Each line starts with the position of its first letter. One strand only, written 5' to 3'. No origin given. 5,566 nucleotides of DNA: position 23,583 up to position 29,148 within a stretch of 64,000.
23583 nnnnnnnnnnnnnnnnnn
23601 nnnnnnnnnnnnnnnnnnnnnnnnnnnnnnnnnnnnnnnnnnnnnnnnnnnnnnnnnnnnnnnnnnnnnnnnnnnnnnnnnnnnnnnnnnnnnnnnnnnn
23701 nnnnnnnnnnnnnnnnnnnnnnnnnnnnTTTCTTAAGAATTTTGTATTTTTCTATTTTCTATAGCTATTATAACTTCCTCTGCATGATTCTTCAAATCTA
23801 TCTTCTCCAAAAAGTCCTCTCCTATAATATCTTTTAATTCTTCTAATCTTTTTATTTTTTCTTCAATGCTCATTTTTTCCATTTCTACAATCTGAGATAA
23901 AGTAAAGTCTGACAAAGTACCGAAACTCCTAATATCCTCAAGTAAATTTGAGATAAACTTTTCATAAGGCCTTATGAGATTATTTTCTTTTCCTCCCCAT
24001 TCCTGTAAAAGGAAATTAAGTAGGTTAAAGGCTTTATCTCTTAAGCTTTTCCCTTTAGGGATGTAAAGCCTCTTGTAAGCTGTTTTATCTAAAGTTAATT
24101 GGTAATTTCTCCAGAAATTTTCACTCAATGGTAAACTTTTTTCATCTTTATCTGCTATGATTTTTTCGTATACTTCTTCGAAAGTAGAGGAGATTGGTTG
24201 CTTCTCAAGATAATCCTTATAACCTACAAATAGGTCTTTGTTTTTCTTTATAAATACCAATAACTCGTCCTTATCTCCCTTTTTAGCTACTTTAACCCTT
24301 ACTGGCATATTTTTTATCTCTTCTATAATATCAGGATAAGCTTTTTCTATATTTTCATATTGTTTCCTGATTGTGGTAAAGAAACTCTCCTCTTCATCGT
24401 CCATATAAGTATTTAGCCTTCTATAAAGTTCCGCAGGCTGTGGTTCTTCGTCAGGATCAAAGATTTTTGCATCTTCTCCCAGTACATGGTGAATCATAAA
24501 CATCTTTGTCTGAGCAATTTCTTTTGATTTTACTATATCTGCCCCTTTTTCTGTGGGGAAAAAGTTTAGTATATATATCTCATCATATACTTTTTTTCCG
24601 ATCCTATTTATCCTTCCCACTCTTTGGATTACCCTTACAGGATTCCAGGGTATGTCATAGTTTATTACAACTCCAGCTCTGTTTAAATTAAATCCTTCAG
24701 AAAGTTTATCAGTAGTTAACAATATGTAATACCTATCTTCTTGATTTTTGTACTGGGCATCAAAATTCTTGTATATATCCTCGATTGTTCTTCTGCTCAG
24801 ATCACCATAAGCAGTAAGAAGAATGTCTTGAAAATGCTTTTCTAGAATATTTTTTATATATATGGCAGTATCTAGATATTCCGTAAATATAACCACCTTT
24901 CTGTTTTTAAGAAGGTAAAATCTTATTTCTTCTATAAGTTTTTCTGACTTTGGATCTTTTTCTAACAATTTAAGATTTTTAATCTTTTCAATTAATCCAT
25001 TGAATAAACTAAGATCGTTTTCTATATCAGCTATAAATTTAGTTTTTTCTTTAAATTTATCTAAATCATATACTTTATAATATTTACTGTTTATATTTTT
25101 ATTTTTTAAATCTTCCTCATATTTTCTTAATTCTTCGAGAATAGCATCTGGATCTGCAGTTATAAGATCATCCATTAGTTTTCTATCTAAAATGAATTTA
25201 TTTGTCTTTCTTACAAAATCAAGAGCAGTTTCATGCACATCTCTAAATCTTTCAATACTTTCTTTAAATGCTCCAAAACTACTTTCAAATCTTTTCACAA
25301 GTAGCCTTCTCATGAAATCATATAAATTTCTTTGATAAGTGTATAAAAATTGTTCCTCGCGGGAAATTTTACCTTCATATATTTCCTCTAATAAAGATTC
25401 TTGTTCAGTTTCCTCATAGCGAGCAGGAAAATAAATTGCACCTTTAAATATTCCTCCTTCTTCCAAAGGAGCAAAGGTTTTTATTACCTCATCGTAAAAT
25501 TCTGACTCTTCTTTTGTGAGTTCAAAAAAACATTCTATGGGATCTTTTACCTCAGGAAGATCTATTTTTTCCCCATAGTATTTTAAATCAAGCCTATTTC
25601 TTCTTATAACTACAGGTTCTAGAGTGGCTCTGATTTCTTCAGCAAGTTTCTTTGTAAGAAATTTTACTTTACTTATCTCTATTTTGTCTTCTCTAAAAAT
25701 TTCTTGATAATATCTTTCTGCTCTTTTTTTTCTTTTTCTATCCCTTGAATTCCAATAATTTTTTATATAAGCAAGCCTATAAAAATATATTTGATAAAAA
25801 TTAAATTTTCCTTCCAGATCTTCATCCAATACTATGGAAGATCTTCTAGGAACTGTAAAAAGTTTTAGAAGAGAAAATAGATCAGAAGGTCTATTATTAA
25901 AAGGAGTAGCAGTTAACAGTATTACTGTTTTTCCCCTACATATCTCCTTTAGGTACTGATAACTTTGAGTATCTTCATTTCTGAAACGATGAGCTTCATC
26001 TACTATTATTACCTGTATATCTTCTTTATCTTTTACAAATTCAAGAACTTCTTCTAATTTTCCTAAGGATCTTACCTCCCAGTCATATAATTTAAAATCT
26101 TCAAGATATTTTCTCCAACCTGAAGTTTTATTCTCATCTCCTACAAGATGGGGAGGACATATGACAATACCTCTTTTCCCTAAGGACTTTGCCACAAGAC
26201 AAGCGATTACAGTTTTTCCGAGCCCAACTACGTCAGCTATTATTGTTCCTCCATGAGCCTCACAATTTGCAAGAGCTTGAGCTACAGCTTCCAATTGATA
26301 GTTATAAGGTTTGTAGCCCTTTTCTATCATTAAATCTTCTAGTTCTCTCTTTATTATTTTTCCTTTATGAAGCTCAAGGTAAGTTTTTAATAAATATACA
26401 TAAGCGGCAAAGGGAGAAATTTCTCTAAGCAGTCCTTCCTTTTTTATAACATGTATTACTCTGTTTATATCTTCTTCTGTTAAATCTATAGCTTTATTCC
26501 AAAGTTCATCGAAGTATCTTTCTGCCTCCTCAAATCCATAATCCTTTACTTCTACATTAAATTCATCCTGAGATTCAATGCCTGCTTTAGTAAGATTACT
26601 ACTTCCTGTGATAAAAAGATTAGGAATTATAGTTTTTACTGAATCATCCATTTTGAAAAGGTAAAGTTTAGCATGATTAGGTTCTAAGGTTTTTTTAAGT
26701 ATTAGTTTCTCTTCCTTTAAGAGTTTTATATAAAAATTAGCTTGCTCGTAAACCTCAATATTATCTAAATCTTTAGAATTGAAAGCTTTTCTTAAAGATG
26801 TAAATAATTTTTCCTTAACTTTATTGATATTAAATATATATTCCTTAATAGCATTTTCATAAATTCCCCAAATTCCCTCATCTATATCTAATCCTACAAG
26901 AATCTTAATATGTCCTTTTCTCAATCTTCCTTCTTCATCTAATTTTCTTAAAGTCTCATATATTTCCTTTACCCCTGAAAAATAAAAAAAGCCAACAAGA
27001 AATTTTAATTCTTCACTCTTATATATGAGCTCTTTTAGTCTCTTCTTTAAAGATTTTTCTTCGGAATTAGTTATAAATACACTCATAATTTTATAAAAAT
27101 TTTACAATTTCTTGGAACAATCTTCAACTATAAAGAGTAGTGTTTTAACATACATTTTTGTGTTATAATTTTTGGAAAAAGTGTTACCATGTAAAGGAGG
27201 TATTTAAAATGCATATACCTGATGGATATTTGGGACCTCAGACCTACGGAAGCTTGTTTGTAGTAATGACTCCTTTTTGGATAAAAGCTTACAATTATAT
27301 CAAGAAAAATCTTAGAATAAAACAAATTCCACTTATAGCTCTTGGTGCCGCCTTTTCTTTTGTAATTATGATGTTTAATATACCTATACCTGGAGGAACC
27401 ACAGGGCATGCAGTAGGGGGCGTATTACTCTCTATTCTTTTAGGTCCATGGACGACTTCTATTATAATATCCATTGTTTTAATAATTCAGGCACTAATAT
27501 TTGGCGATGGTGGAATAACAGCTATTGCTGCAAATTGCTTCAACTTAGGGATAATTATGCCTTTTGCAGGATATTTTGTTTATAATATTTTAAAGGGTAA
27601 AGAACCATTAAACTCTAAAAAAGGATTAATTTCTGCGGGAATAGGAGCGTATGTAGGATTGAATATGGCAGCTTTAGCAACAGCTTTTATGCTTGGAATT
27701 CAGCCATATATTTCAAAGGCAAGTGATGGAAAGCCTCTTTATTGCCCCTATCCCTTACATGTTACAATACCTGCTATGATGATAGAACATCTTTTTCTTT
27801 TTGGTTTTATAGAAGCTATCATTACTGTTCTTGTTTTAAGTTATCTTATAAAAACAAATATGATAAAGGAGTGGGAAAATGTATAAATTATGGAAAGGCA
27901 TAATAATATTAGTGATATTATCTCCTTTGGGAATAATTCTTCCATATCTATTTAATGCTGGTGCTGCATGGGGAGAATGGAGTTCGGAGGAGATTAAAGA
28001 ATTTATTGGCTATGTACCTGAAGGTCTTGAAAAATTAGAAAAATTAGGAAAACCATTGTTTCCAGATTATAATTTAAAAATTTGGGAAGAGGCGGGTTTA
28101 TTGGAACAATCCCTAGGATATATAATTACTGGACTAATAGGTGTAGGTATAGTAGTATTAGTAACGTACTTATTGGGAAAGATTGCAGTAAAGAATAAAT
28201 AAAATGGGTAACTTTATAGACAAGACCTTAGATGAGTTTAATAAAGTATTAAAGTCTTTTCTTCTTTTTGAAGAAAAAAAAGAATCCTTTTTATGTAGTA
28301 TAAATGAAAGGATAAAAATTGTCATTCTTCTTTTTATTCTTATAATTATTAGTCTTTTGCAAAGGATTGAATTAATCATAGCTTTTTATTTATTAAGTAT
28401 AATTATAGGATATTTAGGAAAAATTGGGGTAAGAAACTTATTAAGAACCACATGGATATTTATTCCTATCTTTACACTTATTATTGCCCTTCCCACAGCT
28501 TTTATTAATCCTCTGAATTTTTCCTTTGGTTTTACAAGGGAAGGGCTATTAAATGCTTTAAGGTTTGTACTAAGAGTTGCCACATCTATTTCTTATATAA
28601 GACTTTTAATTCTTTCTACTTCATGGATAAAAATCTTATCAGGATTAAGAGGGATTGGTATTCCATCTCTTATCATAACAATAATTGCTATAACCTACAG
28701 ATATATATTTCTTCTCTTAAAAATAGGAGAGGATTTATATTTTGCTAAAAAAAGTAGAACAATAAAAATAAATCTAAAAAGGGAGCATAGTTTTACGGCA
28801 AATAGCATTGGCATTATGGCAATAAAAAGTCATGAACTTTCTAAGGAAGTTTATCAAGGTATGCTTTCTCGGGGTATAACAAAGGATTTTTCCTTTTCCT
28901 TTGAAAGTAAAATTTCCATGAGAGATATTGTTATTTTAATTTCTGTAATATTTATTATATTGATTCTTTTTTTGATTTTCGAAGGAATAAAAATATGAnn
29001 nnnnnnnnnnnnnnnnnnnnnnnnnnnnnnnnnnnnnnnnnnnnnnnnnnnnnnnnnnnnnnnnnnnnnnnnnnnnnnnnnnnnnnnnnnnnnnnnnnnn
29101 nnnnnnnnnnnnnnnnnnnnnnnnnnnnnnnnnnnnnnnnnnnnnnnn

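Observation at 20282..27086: Two-gene PLD-nuclease/SNF2-helicase plus Eco57I-family MTase module (split Type ISP-like or minimal DISARM-like)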

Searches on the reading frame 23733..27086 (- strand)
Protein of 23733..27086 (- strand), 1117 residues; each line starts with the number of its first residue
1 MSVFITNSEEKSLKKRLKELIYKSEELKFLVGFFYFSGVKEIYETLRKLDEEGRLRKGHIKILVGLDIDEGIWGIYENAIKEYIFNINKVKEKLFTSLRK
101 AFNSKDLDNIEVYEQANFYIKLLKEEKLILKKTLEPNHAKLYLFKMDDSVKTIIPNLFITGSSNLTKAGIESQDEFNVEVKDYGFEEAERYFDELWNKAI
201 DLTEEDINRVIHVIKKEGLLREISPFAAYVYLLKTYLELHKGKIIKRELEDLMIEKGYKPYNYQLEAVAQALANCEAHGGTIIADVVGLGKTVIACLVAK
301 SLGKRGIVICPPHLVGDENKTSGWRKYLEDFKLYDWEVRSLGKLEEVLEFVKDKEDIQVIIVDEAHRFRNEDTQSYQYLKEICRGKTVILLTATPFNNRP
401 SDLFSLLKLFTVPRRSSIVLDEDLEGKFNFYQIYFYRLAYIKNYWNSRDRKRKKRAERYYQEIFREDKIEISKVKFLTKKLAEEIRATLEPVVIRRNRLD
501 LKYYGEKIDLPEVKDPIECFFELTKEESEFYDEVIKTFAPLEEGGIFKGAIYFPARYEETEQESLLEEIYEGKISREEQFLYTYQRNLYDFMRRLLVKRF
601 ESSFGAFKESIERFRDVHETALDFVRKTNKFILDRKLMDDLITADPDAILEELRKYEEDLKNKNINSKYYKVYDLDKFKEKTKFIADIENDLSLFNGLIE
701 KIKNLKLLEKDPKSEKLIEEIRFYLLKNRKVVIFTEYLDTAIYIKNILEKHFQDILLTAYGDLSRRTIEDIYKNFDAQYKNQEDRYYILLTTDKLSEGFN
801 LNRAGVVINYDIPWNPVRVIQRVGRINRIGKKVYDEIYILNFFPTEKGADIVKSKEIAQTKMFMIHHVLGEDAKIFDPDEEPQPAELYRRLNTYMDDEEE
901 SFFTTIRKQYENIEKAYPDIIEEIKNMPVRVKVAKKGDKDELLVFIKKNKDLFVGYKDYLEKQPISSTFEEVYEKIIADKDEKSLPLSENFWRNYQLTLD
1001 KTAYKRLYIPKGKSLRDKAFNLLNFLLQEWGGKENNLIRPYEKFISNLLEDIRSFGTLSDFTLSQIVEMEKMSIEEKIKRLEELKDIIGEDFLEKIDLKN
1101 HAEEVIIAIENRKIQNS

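Call 3: search_protein_families(library=pfam, proteins=[window:23733-27086:-], max_evalue=0.01)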
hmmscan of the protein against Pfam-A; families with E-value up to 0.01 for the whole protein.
window:23733-27086:- (1117 aa): 10 families
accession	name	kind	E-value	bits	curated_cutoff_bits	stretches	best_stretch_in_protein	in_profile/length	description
PF00271.37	Helicase_C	-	3.2e-17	63.2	23.5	1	714-830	3-110/110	Helicase conserved C-terminal domain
PF00176.29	SNF2-rel_dom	-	8.6e-16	58.3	24.9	1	340-536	110-254/290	SNF2-related domain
PF04851.21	ResIII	-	7.4e-11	42.7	22.5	1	349-396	118-163/164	Type III restriction enzyme, res subunit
PF13091.12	PLDc_2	-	2.3e-09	37.6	27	1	28-196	11-132/132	PLD-like domain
PF00270.35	DEAD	-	2.2e-07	31.2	26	1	334-396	95-161/167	DEAD/DEAH box helicase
PF18766.7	SWI2_SNF2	-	0.0001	22.5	26.7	1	348-399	111-159/221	SWI2/SNF2 ATPase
PF00004.35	AAA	-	0.0002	22.3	21.2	1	288-372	8-73/131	ATPase family associated with various cellular activities (AAA)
PF13401.12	AAA_22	-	0.001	19.8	27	1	287-392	14-121/130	AAA domain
PF09848.15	SLFN-g3_helicase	-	0.0028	17.4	24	0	290-387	13-115/354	Schlafen group 3, DNA/RNA helicase domain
PF00265.24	TK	-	0.0058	16.9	20.6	0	351-389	72-107/176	Thymidine kinase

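Call 4: search_protein_families(library=padloc, proteins=[window:23733-27086:-], max_evalue=0.01)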
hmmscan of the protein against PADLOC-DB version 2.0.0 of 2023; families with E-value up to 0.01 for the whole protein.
window:23733-27086:- (1117 aa): 38 families (the best 25 are shown)
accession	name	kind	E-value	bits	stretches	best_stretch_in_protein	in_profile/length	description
PDLC02621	DrmD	-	1.5e-39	134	2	551-863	361-652/1040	DrmD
PDLC01075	C3a139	-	2.3e-35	120.2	1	7-879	6-776/948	HKD+Snf2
PDLC02500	BrxHI|BrxHII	-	2.4e-31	107.1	2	637-872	375-612/933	BrxHI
PDLC02619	DrmD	-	1e-26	91.4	3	728-871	413-572/872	DrmD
PDLC02623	DrmD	-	6.5e-25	85.1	2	701-845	500-638/1040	DrmD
PDLC00659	HmaA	-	1.7e-24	83.7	1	585-832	365-613/1176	SNF2 helicase / DEAD-box helicase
PDLC02843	DpdE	-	9.5e-24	81.4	2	282-409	179-311/1091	DpdE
PDLC02572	DrmA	-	1e-23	81.3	1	576-853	380-644/1043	DrmA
PDLC02193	PLD_Helicase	-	1.6e-21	74.2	1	728-899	691-864/905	-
PDLC02632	DrmD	-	2.1e-19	67.5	1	574-849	381-641/662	DrmD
PDLC02504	BrxHI|BrxHII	-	5.2e-19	65.7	1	693-875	450-623/971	BrxHII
PDLC02840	DpdE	-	2.4e-17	60.6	2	698-832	527-657/1091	DpdE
PDLC02620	DrmD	-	6.4e-17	58.8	1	725-871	480-615/1060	DrmD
PDLC02633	DrmD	-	3.3e-16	56.4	1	728-844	526-642/839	DrmD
PDLC00633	ZorD1|ZorD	-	6.5e-15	52.3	2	692-838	711-851/908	"SWI2/SNF2 helicase, Mrr-like nuclease"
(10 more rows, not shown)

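Call 7: search_protein_families(library=ncbifam, proteins=[window:23733-27086:-], max_evalue=0.01)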
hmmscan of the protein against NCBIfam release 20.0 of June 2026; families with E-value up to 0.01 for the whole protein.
window:23733-27086:- (1117 aa): 14 families
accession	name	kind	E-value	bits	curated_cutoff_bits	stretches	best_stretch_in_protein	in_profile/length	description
NF038317.1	DISARM_DrmD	equivalog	1.6e-48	165.8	610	3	551-883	345-664/1021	DISARM system SNF2-like helicase DrmD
NF042964.1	phospholipD_antiphage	equivalog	6.2e-36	124.1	1100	3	664-872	635-829/895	phospholipase D-like domain-containing anti-phage protein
NF041062.1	DpdE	equivalog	4.3e-28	97.8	500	2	637-829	477-639/1048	protein DpdE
NF038318.1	DISARM_DrmD_b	equivalog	1.6e-26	92.7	950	3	728-870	410-568/868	DISARM system SNF2-like helicase DrmD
NF003426.0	PRK04914.1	equivalog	4e-14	51.8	576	1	703-839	471-601/959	RNA polymerase-associated protein RapA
NF010337.0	PRK13766.1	equivalog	1.8e-12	46.3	610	1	682-830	321-469/781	Hef nuclease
NF041790.1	anti-phage_ZorD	equivalog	1.2e-10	40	1500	1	588-832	774-1027/1035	type I Zorya anti-phage system protein ZorD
NF058637.1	helic_SCO1167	equivalog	7e-10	37.6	1200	1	715-832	766-877/932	SCO1167/SCO6262 family helicase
NF053631.1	RNA_helic_CshA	equivalog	8.8e-06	24.8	646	1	760-834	268-336/434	degradosome RNA helicase CshA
NF008394.0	PRK11192.1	equivalog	3.2e-05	22.9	507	1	773-832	285-344/441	ATP-dependent RNA helicase SrmB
NF008642.0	PRK11634.1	equivalog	4.5e-05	22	989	1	782-832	292-342/628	DEAD/DEAH family ATP-dependent RNA helicase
NF008744.0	PRK11776.1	equivalog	7.2e-05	21.5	524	1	727-832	241-339/460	ATP-dependent RNA helicase DbpA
TIGR02621.3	cas3_GSU0051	exception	0.00015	20.7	400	1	709-864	252-405/854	type I-G CRISPR-associated helicase/endonuclease Cas3g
TIGR01587.1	cas3_core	equivalog_domain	0.00029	20.1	102.45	1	674-856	177-346/358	CRISPR-associated helicase Cas3'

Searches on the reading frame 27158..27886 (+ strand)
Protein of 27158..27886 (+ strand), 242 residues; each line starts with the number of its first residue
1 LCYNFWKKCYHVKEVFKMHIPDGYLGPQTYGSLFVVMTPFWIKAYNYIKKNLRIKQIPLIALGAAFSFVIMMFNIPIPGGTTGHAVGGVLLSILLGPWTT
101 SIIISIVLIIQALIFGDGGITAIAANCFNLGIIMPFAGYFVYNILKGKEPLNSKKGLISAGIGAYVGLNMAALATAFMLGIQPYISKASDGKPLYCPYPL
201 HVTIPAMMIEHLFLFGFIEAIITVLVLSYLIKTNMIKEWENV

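Call 3: search_protein_families(library=pfam, proteins=[window:27158-27886:+], max_evalue=0.01)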
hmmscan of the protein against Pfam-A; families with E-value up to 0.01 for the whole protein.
window:27158-27886:+ (242 aa): 1 family
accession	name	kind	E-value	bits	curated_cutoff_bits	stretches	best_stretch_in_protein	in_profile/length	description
PF01891.21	CbiM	-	5.9e-57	193.3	23.1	1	19-233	1-201/205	Cobalt uptake substrate-specific transmembrane region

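Call 4: search_protein_families(library=padloc, proteins=[window:27158-27886:+], max_evalue=0.01)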
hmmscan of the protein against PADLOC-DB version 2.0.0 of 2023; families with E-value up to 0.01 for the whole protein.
window:27158-27886:+ (242 aa): 0 families

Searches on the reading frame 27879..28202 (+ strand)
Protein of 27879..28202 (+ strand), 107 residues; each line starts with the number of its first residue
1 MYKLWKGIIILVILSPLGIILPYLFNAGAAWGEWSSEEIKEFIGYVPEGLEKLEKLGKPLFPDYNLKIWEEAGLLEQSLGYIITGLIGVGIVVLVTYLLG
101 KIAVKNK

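Call 3: search_protein_families(library=pfam, proteins=[window:27879-28202:+], max_evalue=0.01)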
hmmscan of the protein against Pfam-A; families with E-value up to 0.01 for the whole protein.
window:27879-28202:+ (107 aa): 1 family
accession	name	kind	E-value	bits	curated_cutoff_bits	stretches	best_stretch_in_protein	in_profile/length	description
PF13190.11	PDGLE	-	2.4e-07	31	27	1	23-103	19-100/102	PDGLE domain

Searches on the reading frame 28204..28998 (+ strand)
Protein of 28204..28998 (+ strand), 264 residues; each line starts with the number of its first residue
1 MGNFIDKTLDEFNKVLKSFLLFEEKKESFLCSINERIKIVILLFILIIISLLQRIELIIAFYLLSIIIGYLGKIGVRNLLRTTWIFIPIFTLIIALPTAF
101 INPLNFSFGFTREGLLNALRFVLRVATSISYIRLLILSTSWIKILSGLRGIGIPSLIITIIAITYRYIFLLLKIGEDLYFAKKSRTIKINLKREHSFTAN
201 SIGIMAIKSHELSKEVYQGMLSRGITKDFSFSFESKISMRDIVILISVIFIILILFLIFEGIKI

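Call 3: search_protein_families(library=pfam, proteins=[window:28204-28998:+], max_evalue=0.01)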
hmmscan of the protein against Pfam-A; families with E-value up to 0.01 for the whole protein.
window:28204-28998:+ (264 aa): 1 family
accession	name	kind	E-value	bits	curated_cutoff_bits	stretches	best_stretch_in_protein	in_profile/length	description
PF02361.21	CbiQ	-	3.7e-28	99.1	25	1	28-226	3-209/216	Cobalt transport protein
